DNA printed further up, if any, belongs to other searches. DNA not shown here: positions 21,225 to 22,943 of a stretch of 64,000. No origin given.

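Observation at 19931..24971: Tandem triplication of a FAD_binding_2 flavoprotein dehydrogenase with an SDR inserted between copies two and three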

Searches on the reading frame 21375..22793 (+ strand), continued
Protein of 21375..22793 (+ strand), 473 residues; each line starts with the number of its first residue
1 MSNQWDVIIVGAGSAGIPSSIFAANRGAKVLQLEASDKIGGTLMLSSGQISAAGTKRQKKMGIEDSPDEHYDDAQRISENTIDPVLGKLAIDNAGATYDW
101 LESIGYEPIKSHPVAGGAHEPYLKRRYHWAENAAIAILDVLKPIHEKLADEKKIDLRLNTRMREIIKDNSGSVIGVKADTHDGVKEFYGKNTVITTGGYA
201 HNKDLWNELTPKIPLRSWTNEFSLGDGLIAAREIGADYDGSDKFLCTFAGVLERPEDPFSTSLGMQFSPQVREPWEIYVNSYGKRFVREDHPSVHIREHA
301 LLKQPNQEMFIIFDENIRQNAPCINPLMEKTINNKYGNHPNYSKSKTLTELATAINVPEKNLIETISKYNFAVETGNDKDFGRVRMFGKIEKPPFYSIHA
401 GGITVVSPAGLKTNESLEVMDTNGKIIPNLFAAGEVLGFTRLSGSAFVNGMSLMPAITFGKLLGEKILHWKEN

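Call 32: find_encoding_contigs(protein=P0031, flank=10000, max_places=1)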
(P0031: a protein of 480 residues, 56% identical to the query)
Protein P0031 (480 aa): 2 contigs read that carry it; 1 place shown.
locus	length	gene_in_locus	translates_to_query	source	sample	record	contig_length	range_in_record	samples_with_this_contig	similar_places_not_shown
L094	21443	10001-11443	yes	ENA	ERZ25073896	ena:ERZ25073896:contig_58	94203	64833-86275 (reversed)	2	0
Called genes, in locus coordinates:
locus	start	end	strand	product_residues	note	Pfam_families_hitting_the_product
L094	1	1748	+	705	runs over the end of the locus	PF13432:TPR_16, PF13414:TPR_11, PF00515:TPR_1, PF13414:TPR_11, PF13432:TPR_16, PF13432:TPR_16, PF00515:TPR_1, PF07719:TPR_2, +19 more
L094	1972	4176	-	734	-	PF00486:Trans_reg_C (weak), PF00515:TPR_1 (faint), PF07719:TPR_2 (faint), PF13428:TPR_14 (faint), PF03704:BTAD, PF14559:TPR_19 (weak), PF23914:TPR_CcmH_CycH (weak), PF13432:TPR_16 (weak), +5 more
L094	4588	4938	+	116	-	-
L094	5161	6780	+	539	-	PF01293:PEPCK_ATP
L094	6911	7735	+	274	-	PF01618:MotA_ExbB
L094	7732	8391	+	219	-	PF13677:MotB_plug, PF00691:OmpA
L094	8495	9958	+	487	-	PF00890:FAD_binding_2, PF01266:DAO, PF03486:HI0933_like (weak), PF07992:Pyr_redox_2, PF12831:FAD_oxidored, PF13450:NAD_binding_8 (weak)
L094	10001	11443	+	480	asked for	PF00890:FAD_binding_2, PF01134:GIDA (weak), PF01266:DAO, PF01946:Thi4 (weak), PF03486:HI0933_like (weak), PF07992:Pyr_redox_2 (weak), PF12831:FAD_oxidored, PF13450:NAD_binding_8 (weak)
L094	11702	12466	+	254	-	PF00106:adh_short, PF23441:SDR, PF08659:KR, PF13561:adh_short_C2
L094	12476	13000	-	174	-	PF01872:RibD_C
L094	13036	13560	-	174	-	PF08241:Methyltransf_11, PF13649:Methyltransf_25 (weak)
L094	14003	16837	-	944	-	PF02739:5_3_exonuc_N, PF01367:5_3_exonuc, PF01612:DNA_pol_A_exo1, PF00476:DNA_pol_A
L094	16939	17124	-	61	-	PF10276:zf-CHCC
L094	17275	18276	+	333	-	PF00005:ABC_tran, PF13304:AAA_21 (weak)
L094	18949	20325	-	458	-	PF05598:DUF772, PF01609:DDE_Tnp_1, PF13751:DDE_Tnp_1_6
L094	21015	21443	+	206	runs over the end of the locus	PF00239:Resolvase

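Call 49: predict_structure(alignment_id=A2)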
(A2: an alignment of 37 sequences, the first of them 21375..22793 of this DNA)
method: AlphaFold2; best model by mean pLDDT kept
length: 473 residues; sequences in the alignment: 37
mean_pLDDT: 95.1   pTM: 0.92
mean pLDDT of the five models: 95.1, 94.9, 94.6, 92.8, 89.8
residues with pLDDT >= 90: 441; 70-90: 28; 50-70: 2; < 50: 2
segments of 3 or more residues with pLDDT < 50: none
pLDDT, mean of each block of 10 residues (from residue 1): 85 98 97 97 91 97 98 96 96 98 97 88 95 96 98 98 97 98 97 96 95 93 96 96 89 95 90 96 97 93 95 97 92 95 98 98 98 97 94 98 93 98 98 96 91 97 95 57
secondary structure, 60 per line:
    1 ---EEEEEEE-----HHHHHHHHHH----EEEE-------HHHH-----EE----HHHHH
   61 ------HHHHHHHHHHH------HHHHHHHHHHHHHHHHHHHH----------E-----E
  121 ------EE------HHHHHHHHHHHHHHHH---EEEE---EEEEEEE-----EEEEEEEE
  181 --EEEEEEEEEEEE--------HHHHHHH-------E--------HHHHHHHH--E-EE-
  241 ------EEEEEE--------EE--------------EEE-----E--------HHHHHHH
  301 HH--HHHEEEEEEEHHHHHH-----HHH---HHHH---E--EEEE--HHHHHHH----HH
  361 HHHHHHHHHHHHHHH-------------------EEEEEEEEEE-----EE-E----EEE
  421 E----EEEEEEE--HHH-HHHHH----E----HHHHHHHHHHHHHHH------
elements in order: E4-10 H16-25 E30-33 H41-44 H56-60 H67-77 H84-103 H135-150 E154-157 E161-167 E173-180 E183-194 H203-209 H226-233 E247-252 E277-279 H294-302 E308-314 H315-320 H332-335 E342-345 H348-354 H359-375 E395-404 E418-421 E426-432 H439-443 H453-467

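Call 51: fold_search(model_id=the predicted structure, library=pdb)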
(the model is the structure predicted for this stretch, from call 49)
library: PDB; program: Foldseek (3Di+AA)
matches with E <= 10: 1990; with E <= 0.001: 1465
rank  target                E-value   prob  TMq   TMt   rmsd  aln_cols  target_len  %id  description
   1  6t86                  1.5e-45  1.00  0.78  0.81   4.5       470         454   25  Urocanate reductase in complex with FAD (released 2021-03-03)
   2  6t85                  5.4e-45  1.00  0.65  0.67   7.1       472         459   25  Urocanate reductase in complex with ADP (released 2021-03-03)
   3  1m64_A                1.3e-44  1.00  0.64  0.55   7.2       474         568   28  Crystal structure of Q363F mutant flavocytochrome c3 (released 2002-11-06)
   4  1kss                  1.7e-44  1.00  0.65  0.55   7.1       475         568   27  Crystal Structure of His505Ala Mutant Flavocytochrome c3 from Shewanella frigidimarina (released 2002-08-14)
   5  1qo8_A                1.8e-44  1.00  0.74  0.63   4.9       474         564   28  The structure of the open conformation of a flavocytochrome c3 fumarate reductase (released 2000-11-02)
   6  1e39                  4.3e-44  1.00  0.65  0.55   7.2       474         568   27  Flavocytochrome C3 from Shewanella frigidimarina histidine 365 mutated to alanine (released 2000-09-18)
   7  1lj1_A                6.0e-44  1.00  0.65  0.55   7.1       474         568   27  Crystal structure of Q363F/R402A mutant flavocytochrome c3 (released 2002-11-06)
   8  1ksu_A                8.4e-44  1.00  0.65  0.55   7.2       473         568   27  Crystal Structure of His505Tyr Mutant Flavocytochrome c3 from Shewanella frigidimarina (released 2002-08-14)
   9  1d4c_A                1.3e-43  1.00  0.64  0.54   7.2       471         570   28  CRYSTAL STRUCTURE OF THE UNCOMPLEXED FORM OF THE FLAVOCYTOCHROME C FUMARATE REDUCTASE OF SHEWANELLA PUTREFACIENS STRAI (released 1999-12-01)
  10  1q9i                  1.4e-43  1.00  0.66  0.56   7.1       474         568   27  The A251C:S430C double mutant of flavocytochrome c3 from Shewanella frigidimarina (released 2004-05-04)
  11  1jrx_A                1.9e-43  1.00  0.65  0.55   7.2       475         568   27  Crystal structure of Arg402Ala mutant flavocytochrome c3 from Shewanella frigidimarina (released 2001-11-02)
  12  1qjd                  2.4e-43  1.00  0.65  0.55   7.2       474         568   27  Flavocytochrome C3 from Shewanella frigidimarina (released 1999-11-21)
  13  2b7r                  2.4e-43  1.00  0.64  0.55   7.1       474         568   27  Structure of E378D mutant flavocytochrome c3 (released 2006-05-23)
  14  1jrz_A                2.8e-43  1.00  0.65  0.56   7.0       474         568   27  Crystal structure of Arg402Tyr mutant flavocytochrome c3 from Shewanella frigidimarina (released 2001-11-02)
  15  2b7s                  4.8e-43  1.00  0.66  0.56   7.0       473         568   27  R381K mutant of flavocytochrome c3 (released 2006-05-23)
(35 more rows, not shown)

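Call 60: search_dna_similar(query=window:21375-22793:+, collection=plasmids, mode=protein, max_rows=60, max_evalue=1e-8, rows=spread)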
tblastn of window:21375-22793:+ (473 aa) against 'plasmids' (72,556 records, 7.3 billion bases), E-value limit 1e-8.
Records with a match: 370; places in all: 488; records where one place covers at least 80% of the query: 281.
Best place of each record, by identity: <60% 370.
By first word of the organism name: Pantoea 74; Ligilactobacillus 28; Lactiplantibacillus 21; Rhodococcus 17; Sphingobium 15; Azospirillum 15; Rhizobium 12; Rahnella 12; Paraburkholderia 11; Novosphingobium 10; and 66 more.
By predicted mobility (MOB-suite, as given by PLSDB): non-mobilizable 274; mobilizable 61; conjugative 35.
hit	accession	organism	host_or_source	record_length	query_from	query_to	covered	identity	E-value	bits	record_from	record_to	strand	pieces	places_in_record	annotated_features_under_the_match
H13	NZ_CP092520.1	Cetobacterium somerae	Danio rerio,tissue sample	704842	5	473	99%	30.8%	1e-37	154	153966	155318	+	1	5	flavocytochrome c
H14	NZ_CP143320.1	Cetobacterium somerae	intestine of Yellow Catfish,pure culture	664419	4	465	98%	30.6%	3e-43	171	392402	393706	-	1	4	flavocytochrome c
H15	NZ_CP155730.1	Sagittula stellata E-37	Pure Culture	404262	2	466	98%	29.0%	4e-32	137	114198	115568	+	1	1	FAD-binding protein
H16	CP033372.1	Limosilactobacillus fermentum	Cow,cell culture,Fresh milk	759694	1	467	99%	28.0%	2e-37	153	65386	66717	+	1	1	flavocytochrome c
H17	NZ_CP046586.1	Pantoea stewartii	sugar cane YZ08-1095,whole organism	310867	4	462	97%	28.0%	2e-29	129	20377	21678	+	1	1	flavocytochrome c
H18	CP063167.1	Variovorax paradoxus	-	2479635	3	465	98%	27.4%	5e-30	131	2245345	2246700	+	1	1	FAD-dependent oxidoreductase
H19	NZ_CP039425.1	Citricoccus sp. SGAir0253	whole organism,air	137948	1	467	99%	26.8%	3e-34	144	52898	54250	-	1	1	FAD-dependent oxidoreductase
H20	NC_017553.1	Pantoea ananatis PA13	-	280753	4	460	97%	27.2%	4e-26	119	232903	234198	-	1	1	flavocytochrome c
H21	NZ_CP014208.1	Pantoea ananatis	rice,Whole organism,environmental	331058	4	460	97%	27.2%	4e-26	119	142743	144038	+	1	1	flavocytochrome c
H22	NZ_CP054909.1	Pantoea ananatis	-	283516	4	460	97%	27.2%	6e-26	119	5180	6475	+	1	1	flavocytochrome c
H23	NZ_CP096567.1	Rhodococcus qingshengii JCM 15477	sandy loam,soil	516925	5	464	97%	26.8%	3e-24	114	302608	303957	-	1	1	FAD-dependent oxidoreductase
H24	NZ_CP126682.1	Pantoea agglomerans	mixed culture,Flour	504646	5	464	97%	26.6%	1e-29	130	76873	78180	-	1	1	flavocytochrome c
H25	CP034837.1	Rahnella aquatilis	Food spoilage microflora,food/cold ...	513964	5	465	97%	26.5%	1e-22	108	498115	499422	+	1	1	flavocytochrome c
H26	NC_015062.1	Rahnella aceris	-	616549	5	465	97%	26.5%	1e-22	108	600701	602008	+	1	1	flavocytochrome c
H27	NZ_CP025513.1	Neorhizobium sp. SOG26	Oryza glumipatula,Whole ...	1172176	7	464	97%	26.4%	6e-23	110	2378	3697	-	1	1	none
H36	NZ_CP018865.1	Arthrobacter crystallopoietes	single cell,soil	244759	14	464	95%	26.1%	1e-17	94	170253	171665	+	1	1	tcuA: FAD-dependent tricarballylate dehydrogenase TcuA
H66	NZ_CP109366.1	Streptomyces sp. NBC_01558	-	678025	153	462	66%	25.1%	6e-12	76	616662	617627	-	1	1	kstD: 3-oxosteroid 1-dehydrogenase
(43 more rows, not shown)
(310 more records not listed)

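Call 61: get_annotated_region(hit=H36, flank=2500)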
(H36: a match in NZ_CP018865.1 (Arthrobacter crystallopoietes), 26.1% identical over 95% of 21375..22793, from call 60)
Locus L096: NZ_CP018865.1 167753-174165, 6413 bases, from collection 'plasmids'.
description: Arthrobacter crystallopoietes strain DSM 20117 plasmid pLDW-10, complete sequence
organism: Arthrobacter crystallopoietes (NCBI taxid 37928)
taxonomy: Bacteria; Actinomycetota; Actinomycetes; Micrococcales; Micrococcaceae; Arthrobacter; Arthrobacter crystallopoietes
host: -; source: single cell,soil; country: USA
typing (MOB-suite, as given by PLSDB): conjugative; relaxase MOBP; mating-pair formation MPF_T
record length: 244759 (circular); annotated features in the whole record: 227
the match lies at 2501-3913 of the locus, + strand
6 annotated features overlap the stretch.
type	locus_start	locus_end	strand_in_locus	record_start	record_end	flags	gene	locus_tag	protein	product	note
CDS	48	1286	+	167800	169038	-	-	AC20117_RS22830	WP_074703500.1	IS110 family transposase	-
CDS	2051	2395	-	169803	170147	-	-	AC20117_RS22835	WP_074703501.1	hypothetical protein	-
CDS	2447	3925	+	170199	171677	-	tcuA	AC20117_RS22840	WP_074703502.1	FAD-dependent tricarballylate dehydrogenase TcuA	-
CDS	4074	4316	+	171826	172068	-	-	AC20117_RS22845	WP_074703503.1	hypothetical protein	-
CDS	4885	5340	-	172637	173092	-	-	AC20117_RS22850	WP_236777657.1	molybdenum cofactor biosynthesis protein MoaE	-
CDS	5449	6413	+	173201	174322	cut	moaA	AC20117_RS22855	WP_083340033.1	GTP 3',8-cyclase MoaA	GO:0006777 - Mo-molybdopterin cofactor biosynthetic process [Evidence IEA]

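Call 62: get_annotated_region(hit=H66, flank=1500)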
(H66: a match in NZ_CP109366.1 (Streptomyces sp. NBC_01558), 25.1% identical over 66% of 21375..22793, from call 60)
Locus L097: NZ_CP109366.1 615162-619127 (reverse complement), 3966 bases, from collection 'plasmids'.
description: Streptomyces sp. NBC_01558 plasmid unnamed1
organism: Streptomyces sp. NBC_01558 (NCBI taxid 2975878)
taxonomy: Bacteria; Actinomycetota; Actinomycetes; Kitasatosporales; Streptomycetaceae; Streptomyces; Streptomyces sp. NBC 01558
host: -; source: -; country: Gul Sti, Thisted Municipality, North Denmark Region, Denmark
typing (MOB-suite, as given by PLSDB): non-mobilizable
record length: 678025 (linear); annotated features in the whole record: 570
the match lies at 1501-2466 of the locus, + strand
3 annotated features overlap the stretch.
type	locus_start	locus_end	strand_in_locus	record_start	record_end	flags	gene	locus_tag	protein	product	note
CDS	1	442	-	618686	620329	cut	-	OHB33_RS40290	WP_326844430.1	GMC oxidoreductase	-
CDS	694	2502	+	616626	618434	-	kstD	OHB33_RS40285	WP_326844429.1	3-oxosteroid 1-dehydrogenase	GO:0016042 - lipid catabolic process [Evidence IEA]; GO:0006694 - steroid biosynthetic process [Evidence IEA]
CDS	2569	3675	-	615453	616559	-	-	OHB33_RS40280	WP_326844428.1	PP2C family protein-serine/threonine phosphatase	-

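Call 71: find_related_loci(query=A3, collection=metagenome_contigs, flank=8000)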
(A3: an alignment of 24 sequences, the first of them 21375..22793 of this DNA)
Query A3 (473 aa) in metagenome_contigs; peptide patterns used: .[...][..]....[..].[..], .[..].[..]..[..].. (x = any residue, [..] = any of these).
600 stretches matched a pattern (row limit reached: there are more); 173 encode a relative of the query (tblastn E <= 1e-3); the best 80 are kept; 79 distinct loci.
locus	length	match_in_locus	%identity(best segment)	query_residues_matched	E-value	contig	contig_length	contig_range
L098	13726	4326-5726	57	1-468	0e+0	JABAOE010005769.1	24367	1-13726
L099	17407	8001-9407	56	1-470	8e-179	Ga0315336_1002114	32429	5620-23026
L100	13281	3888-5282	56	5-470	2e-174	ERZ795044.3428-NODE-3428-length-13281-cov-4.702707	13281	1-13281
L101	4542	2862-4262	55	3-470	4e-176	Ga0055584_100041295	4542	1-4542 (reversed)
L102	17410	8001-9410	54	1-471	2e-169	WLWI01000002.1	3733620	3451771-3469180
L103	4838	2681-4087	54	1-470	3e-173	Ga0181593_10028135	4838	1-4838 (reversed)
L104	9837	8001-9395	54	5-470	1e-166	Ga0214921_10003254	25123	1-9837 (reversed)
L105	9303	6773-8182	55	1-470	3e-166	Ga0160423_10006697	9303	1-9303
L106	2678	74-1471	53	1-467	6e-175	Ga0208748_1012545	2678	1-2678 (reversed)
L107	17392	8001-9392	53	6-470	2e-161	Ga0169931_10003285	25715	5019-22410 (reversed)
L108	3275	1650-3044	53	5-470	5e-167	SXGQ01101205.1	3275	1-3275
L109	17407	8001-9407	55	1-470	5e-176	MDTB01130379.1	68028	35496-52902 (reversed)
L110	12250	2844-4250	49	2-470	7e-155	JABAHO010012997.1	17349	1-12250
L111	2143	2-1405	51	6-473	1e-161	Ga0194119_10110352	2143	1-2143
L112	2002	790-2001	53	5-409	1e-153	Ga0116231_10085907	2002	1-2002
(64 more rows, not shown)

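Call 85: list_cluster_members(proteins=[P0053, P0057, P0083, P0056, P0107, P0275, P0298, P0310, P0014, P0031])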
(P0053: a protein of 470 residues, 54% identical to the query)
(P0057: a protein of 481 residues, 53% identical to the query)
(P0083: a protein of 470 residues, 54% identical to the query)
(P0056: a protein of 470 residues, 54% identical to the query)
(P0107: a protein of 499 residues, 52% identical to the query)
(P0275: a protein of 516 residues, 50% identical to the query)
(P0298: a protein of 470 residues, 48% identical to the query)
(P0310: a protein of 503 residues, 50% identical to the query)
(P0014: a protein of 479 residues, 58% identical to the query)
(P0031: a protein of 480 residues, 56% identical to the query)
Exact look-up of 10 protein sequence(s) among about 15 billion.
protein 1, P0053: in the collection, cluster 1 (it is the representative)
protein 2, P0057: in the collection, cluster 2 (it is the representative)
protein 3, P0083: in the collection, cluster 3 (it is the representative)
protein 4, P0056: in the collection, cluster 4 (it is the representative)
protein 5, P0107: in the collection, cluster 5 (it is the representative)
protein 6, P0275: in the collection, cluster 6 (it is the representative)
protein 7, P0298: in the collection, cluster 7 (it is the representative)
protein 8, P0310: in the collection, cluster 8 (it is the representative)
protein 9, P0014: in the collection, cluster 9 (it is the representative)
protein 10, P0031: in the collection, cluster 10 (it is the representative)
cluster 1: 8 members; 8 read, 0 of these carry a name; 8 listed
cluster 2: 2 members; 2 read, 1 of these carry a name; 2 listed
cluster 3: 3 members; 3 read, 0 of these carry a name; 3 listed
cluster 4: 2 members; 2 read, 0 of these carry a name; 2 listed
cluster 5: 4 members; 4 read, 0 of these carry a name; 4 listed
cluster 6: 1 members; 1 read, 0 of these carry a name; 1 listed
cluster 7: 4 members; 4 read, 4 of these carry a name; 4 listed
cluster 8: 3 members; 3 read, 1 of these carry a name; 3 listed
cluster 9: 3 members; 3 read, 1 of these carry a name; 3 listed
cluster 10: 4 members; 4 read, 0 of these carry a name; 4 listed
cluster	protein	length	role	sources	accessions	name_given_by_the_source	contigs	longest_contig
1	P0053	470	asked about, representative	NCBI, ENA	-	-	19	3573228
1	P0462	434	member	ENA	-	-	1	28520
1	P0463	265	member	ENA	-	-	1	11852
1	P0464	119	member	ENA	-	-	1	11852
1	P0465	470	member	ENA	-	-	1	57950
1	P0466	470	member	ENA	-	-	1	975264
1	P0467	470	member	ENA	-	-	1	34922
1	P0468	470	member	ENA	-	-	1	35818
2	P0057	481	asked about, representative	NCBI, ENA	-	-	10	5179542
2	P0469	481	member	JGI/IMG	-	fumarate reductase flavoprotein subunit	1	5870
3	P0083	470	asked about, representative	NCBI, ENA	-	-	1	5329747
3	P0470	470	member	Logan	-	-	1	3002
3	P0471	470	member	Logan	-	-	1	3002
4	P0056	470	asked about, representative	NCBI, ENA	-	-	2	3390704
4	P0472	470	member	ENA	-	-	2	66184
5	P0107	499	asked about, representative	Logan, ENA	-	-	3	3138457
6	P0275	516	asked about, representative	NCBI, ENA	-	-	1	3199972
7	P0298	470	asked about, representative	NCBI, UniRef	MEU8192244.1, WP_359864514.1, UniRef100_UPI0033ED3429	FAD-dependent oxidoreductase [Microbispora amethystogenes] | FAD-dependent oxidoreductase n=1 Tax=Microbispora amethystogenes TaxID=1427754 ...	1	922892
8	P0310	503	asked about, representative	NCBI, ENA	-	-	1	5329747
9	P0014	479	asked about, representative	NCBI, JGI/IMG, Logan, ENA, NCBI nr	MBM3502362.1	MAG: FAD-dependent oxidoreductase [Alphaproteobacteria bacterium] | FAD-dependent oxidoreductase [Alphaproteobacteria bacterium]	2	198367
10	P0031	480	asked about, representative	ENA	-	-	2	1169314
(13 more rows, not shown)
